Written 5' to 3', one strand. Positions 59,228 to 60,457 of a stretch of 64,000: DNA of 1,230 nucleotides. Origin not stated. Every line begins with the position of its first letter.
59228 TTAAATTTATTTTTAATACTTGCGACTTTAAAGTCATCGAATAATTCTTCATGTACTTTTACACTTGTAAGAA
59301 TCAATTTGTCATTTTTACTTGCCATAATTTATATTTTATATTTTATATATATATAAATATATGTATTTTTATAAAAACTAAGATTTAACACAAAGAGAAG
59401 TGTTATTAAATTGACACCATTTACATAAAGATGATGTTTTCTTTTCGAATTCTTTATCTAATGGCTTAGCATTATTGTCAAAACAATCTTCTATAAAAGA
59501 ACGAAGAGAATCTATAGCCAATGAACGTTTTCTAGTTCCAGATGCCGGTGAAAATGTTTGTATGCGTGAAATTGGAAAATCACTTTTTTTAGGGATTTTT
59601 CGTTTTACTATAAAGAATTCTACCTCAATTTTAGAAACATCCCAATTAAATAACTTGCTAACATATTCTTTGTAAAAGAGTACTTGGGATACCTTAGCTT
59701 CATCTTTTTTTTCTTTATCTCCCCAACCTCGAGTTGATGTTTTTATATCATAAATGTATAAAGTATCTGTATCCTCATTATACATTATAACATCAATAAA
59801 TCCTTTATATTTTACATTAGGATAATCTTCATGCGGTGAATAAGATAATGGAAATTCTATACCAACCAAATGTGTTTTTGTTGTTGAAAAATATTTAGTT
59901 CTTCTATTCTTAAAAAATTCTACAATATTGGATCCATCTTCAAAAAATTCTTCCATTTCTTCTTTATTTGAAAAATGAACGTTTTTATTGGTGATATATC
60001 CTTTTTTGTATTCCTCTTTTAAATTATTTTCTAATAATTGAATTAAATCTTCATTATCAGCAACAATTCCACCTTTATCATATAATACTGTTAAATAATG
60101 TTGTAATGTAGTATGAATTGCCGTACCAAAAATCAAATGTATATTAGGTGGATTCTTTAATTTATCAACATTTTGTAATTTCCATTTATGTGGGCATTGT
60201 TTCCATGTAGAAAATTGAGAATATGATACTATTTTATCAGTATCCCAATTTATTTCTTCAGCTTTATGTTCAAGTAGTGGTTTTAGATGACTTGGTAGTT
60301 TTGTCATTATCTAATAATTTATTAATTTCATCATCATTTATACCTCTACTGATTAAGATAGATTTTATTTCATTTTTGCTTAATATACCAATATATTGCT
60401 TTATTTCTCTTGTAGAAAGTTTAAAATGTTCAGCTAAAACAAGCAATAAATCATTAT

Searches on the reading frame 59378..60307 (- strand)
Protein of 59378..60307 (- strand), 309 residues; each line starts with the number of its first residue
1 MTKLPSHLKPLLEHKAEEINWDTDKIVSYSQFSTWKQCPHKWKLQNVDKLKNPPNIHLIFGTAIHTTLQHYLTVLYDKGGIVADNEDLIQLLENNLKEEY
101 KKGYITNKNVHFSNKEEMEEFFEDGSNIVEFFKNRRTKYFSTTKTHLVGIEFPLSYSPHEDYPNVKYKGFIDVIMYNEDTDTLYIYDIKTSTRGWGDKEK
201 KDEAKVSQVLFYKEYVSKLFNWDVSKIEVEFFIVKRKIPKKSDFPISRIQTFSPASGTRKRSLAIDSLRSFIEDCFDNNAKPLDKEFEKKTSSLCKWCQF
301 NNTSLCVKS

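Call 104: search_protein_families(library=pfam, proteins=[window:59378-60307:-], max_evalue=0.0001)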
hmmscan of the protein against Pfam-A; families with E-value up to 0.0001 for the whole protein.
window:59378-60307:- (309 aa): 2 families
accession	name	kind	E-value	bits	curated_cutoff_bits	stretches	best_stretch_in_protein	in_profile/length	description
PF12705.13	PDDEXK_1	-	2.3e-20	74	22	1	27-302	2-244/247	PD-(D/E)XK nuclease superfamily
PF08696.17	Dna2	-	8.4e-06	26.1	22.4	1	21-138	50-160/204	DNA replication factor Dna2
